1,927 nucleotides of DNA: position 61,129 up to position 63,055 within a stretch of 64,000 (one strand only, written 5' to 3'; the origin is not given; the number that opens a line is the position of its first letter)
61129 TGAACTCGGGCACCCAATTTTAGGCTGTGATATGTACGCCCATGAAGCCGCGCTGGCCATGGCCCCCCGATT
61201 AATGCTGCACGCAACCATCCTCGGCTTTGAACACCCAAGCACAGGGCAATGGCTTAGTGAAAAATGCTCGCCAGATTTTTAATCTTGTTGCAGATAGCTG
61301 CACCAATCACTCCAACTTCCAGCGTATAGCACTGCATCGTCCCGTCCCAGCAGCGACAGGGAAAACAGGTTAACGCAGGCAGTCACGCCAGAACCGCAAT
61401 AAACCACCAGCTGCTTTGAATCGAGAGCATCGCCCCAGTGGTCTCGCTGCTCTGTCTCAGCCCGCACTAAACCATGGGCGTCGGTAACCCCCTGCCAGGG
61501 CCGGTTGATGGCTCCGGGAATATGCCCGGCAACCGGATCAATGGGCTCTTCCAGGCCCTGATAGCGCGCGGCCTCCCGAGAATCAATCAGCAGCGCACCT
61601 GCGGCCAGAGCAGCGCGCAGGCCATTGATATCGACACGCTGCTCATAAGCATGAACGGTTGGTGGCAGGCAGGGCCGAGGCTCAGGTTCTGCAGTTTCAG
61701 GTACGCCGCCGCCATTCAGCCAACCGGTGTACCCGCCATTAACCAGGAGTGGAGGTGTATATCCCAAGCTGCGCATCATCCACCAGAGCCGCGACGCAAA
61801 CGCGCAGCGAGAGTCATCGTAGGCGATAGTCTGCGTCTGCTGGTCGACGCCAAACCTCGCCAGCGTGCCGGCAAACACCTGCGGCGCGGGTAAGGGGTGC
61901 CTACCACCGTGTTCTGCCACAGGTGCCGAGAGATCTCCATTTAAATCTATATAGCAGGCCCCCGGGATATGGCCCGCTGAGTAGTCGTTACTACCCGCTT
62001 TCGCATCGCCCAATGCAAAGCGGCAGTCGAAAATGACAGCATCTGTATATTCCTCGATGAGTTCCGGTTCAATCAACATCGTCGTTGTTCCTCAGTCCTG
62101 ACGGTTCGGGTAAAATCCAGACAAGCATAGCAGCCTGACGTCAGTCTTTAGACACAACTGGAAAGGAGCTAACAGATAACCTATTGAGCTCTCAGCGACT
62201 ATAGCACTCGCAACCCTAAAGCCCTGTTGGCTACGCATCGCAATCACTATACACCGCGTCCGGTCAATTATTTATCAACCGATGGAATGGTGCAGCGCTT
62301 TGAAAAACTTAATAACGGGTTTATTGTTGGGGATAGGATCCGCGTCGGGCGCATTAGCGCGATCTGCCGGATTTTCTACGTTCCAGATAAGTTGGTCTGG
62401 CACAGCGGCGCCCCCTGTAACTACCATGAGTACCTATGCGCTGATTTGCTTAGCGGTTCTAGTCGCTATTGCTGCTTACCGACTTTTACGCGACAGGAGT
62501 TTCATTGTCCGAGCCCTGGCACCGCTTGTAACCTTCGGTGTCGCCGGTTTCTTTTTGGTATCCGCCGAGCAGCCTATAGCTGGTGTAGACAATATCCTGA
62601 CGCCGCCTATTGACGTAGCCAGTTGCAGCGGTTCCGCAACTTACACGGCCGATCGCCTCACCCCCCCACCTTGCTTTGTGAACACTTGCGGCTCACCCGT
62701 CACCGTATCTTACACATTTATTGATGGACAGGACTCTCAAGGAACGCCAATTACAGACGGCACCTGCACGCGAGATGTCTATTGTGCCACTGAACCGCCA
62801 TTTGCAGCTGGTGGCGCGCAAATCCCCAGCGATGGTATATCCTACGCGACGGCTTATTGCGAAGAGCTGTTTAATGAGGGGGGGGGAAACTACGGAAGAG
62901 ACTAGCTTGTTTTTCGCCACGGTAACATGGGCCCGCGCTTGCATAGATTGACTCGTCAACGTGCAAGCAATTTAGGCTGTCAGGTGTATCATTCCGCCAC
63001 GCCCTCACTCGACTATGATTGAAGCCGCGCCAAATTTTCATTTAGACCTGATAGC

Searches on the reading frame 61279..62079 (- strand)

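Call 56: search_protein_families(library=pfam, proteins=[window:61279-62079:-], max_evalue=0.001)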
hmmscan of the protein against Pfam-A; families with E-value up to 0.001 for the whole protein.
window:61279-62079:- (266 aa): 1 family
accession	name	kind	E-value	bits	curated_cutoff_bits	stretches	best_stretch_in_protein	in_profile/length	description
PF00581.25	Rhodanese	-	2.8e-25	89.2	22.2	2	154-261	5-101/102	Rhodanese-like domain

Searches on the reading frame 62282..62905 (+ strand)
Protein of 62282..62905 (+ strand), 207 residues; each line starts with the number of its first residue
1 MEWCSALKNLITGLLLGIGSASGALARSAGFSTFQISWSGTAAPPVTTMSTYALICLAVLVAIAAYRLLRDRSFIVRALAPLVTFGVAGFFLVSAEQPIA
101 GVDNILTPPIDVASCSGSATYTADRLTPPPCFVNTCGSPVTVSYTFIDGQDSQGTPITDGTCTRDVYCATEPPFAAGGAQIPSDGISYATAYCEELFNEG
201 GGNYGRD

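Call 3: search_protein_families(library=ncbifam, proteins=[window:62282-62905:+], max_evalue=1)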
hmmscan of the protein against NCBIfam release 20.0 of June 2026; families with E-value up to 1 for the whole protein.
window:62282-62905:+ (207 aa): 4 families
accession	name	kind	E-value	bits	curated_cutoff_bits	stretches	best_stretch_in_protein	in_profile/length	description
NF033207.2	midcut_by_XrtH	subfamily_domain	7.9e-11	42.3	45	1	12-163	6-159/175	midcut-by-XrtH protein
NF006573.0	PRK09094.1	equivalog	0.037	14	105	1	54-106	6-57/114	Na+/H+ antiporter subunit C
TIGR02560.1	HrpB4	equivalog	0.19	11.5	167.45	1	12-80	31-100/220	type III secretion protein HrpB4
NF004379.0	PRK05740.2-5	equivalog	0.21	11.3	150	1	55-97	22-64/127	preprotein translocase subunit SecE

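Call 4: search_protein_families(library=pfam, proteins=[window:62282-62905:+], max_evalue=1)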
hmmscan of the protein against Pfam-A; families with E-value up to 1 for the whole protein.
window:62282-62905:+ (207 aa): 3 families
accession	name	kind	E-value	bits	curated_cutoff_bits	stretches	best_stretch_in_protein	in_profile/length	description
PF09502.15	HrpB4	-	0.0056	16.9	29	1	3-79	29-98/217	Bacterial type III secretion protein (HrpB4)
PF06281.17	VP1_VP3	-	0.18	12.3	25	0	38-69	38-70/73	Structural protein VP1/VP3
PF14839.11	DOR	-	0.51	10.6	25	1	126-142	77-93/215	DOR family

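Call 30: find_related_loci(query=A4, collection=genome_contigs, flank=10000)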
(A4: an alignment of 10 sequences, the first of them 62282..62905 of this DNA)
Query A4 (207 aa) in genome_contigs; peptide patterns used: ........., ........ (x = any residue, [..] = any of these).
24 stretches matched a pattern; 6 encode a relative of the query (tblastn E <= 1e-3); 6 distinct loci.
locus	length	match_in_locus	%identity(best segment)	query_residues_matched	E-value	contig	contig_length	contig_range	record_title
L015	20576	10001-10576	56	7-198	3e-61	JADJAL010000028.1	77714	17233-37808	MAG: Haliea sp. isolate AalW_18-Q3-R10-53_BATAC.498 tig00032528-10-785380, whole genome shotgun sequence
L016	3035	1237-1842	55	5-199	8e-54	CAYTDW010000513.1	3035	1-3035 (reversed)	MAG TPA_asm: uncultured Halioglobus sp. isolate SRP173033_co1_434 genome assembly, contig: NODE_102353_length_3035_cov_4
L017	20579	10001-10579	48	7-197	1e-47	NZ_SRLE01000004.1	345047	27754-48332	Mangrovimicrobium sediminis strain SAOS 164 SAOS_164_contig_4, whole genome shotgun sequence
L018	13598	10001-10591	46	6-200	3e-39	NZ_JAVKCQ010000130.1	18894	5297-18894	MAG: Haliea sp. isolate F4-SAH-25 k141_34774, whole genome shotgun sequence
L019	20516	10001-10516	48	30-200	6e-32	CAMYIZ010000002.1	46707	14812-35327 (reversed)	MAG: uncultured Haliea sp. isolate Biocath_Gamma_022 genome assembly, contig: k127_351, whole genome shotgun sequence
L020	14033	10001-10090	52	125-155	5e-4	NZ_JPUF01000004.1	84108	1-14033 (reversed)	Treponema zioleckii strain kT3 contig00004, whole genome shotgun sequence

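Call 37: find_related_loci(query=A4, collection=metagenome_contigs, flank=6000)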
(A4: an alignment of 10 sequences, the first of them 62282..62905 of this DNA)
Query A4 (207 aa) in metagenome_contigs; peptide patterns used: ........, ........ (x = any residue, [..] = any of these).
96 stretches matched a pattern; 16 encode a relative of the query (tblastn E <= 1e-3); 16 distinct loci.
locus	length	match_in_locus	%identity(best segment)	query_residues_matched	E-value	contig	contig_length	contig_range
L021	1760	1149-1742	57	6-201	6e-60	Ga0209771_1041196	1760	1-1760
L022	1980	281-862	52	7-198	7e-54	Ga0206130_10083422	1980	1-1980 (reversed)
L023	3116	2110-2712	54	6-201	5e-53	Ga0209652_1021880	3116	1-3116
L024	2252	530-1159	50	2-198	1e-49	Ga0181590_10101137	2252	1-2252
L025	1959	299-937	50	2-201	9e-50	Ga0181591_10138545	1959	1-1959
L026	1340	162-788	50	2-197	2e-50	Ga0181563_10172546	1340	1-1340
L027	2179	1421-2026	50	5-197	5e-49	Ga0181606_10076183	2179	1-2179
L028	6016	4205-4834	49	2-201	3e-48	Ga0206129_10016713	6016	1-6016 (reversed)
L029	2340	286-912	49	2-197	9e-49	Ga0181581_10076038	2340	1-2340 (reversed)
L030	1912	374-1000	49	2-197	2e-48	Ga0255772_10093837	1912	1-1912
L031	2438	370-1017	50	2-201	1e-47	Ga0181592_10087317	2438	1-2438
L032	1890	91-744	47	2-201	5e-48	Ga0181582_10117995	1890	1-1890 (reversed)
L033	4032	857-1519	48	2-201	1e-46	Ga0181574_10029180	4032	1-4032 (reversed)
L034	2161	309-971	48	2-201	2e-46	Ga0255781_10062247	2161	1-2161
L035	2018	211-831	50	2-197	9e-46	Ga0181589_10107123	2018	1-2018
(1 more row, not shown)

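Call 55: search_protein_families(library=pfam, proteins=[L034:1206-1838:+, L017:10001-10594:+, L017:10763-11431:+], max_evalue=0.01)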
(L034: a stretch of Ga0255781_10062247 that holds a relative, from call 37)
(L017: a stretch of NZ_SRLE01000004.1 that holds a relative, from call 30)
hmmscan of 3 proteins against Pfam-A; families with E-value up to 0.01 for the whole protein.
L034:1206-1838:+ (210 aa): 1 family
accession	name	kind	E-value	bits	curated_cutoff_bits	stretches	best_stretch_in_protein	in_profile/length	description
PF18203.6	IPTL-CTERM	-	0.00022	21.4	20.8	1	183-209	1-27/28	IPTL-CTERM motif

L017:10001-10594:+ (197 aa): 1 family
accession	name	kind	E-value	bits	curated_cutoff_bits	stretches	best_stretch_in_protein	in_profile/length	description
PF18203.6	IPTL-CTERM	-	0.0063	16.8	20.8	1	38-64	1-27/28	IPTL-CTERM motif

L017:10763-11431:+ (222 aa): 1 family
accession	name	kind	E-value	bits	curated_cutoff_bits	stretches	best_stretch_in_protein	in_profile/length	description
PF18203.6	IPTL-CTERM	-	1.7e-05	25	20.8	1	56-82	2-28/28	IPTL-CTERM motif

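Call 59: predict_structure(alignment_id=A4)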
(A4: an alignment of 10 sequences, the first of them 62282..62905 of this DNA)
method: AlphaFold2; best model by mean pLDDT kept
length: 207 residues; sequences in the alignment: 10
mean_pLDDT: 62.0   pTM: 0.46
mean pLDDT of the five models: 62.0, 61.3, 49.7, 45.2, 43.8
residues with pLDDT >= 90: 0; 70-90: 74; 50-70: 76; < 50: 57
segments of 3 or more residues with pLDDT < 50: 19-27, 44-49, 96-108, 170-188, 200-207
pLDDT, mean of each block of 10 residues (from residue 1): 62 56 49 83 51 72 77 65 67 45 41 73 75 69 83 81 63 38 45 63 37
secondary structure, 60 per line:
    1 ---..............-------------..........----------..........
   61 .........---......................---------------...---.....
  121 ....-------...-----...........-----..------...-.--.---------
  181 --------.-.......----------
elements in order: H4-17 E31-40 H51-69 H73-94 E110-112 E116-124 E132-134 E140-150 E164-166 E191-193 H194-197

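Call 67: fold_search(model_id=the predicted structure, library=pdb)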
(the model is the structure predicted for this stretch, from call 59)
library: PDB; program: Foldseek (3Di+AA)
matches with E <= 10: 4; with E <= 0.001: 0
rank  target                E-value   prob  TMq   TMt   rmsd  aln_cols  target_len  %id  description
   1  7aor_ac               7.4e+00  0.01  0.11  0.03  17.7       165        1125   12  mt-SSU from Trypanosoma cruzi in complex with mt-IF-3. (released 2021-04-28)
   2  8ez0_B                8.4e+00  0.01  0.11  0.03  30.0       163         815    8  Cryo-EM structure of 4 insulins bound full-length mouse IR mutant with physically decoupled alpha CTs (C684S/C685S/C68 (released 2022-11-09)
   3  7eor_B                8.9e+00  0.06  0.20  0.07   8.0       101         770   18  Structure of the human GluN1/GluN2A NMDA receptor in the glycine/glutamate/GNE-6901 bound state (released 2021-06-30)
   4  6wi1_A                8.9e+00  0.04  0.17  0.06   9.8       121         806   17  GluN1b-GluN2B NMDA receptor in active conformation stabilized by inter-GluN1b-GluN2B subunit cross-linking (released 2020-07-15)

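Call 84: list_cluster_members(proteins=[P0003, P0006, P0055, P0066, P0073, P0090, P0092, P0017, window:62282-62905:+, window:24105-24989:-])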
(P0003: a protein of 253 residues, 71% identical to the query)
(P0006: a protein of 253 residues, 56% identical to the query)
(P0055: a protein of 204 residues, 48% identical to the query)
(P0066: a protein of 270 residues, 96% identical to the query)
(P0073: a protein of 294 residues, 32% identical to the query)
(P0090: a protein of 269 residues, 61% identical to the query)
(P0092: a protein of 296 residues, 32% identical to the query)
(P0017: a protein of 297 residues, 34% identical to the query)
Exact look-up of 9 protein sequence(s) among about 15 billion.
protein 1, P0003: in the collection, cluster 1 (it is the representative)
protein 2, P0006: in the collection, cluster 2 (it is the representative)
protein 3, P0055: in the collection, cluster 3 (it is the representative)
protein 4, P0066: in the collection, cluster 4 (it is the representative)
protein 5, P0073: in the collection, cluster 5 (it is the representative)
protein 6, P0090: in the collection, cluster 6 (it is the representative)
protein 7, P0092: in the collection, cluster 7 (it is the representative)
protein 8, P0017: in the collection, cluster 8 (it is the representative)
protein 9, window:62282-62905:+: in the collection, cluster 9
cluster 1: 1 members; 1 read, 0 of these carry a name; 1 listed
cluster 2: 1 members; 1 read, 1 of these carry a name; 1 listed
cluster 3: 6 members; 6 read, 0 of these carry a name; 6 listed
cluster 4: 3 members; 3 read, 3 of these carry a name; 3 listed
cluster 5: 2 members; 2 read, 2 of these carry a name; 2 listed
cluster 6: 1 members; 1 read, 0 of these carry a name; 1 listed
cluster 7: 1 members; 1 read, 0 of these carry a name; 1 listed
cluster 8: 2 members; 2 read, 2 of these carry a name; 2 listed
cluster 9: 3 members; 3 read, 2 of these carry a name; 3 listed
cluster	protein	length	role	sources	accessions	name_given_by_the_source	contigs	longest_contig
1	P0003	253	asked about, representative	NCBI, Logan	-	-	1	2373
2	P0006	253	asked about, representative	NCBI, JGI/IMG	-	hypothetical protein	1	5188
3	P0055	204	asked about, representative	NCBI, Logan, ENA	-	-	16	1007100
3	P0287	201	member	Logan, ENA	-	-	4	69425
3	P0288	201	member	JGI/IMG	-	-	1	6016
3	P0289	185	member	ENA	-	-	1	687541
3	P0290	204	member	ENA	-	-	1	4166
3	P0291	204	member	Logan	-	-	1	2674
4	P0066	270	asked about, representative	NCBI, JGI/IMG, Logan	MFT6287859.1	MAG: sterol desaturase/sphingolipid hydroxylase (fatty acid hydroxylase superfamily) ... | sterol desaturase/sphingolipid hydroxylase (fatty acid hydroxylase superfamily)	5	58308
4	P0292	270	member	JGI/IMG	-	sterol desaturase/sphingolipid hydroxylase (fatty acid hydroxylase superfamily)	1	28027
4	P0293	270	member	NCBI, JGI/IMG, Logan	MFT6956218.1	MAG: sterol desaturase/sphingolipid hydroxylase (fatty acid hydroxylase superfamily) ... | sterol desaturase/sphingolipid hydroxylase (fatty acid hydroxylase superfamily)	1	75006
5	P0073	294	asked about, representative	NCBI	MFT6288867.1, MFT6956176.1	MAG: sterol desaturase/sphingolipid hydroxylase (fatty acid hydroxylase superfamily) ...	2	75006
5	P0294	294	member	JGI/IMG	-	sterol desaturase/sphingolipid hydroxylase (fatty acid hydroxylase superfamily)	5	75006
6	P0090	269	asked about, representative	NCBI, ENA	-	-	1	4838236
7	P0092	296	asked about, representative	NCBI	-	-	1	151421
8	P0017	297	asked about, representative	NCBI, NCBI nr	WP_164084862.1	midcut-by-XrtH protein [Pseudazoarcus pumilus]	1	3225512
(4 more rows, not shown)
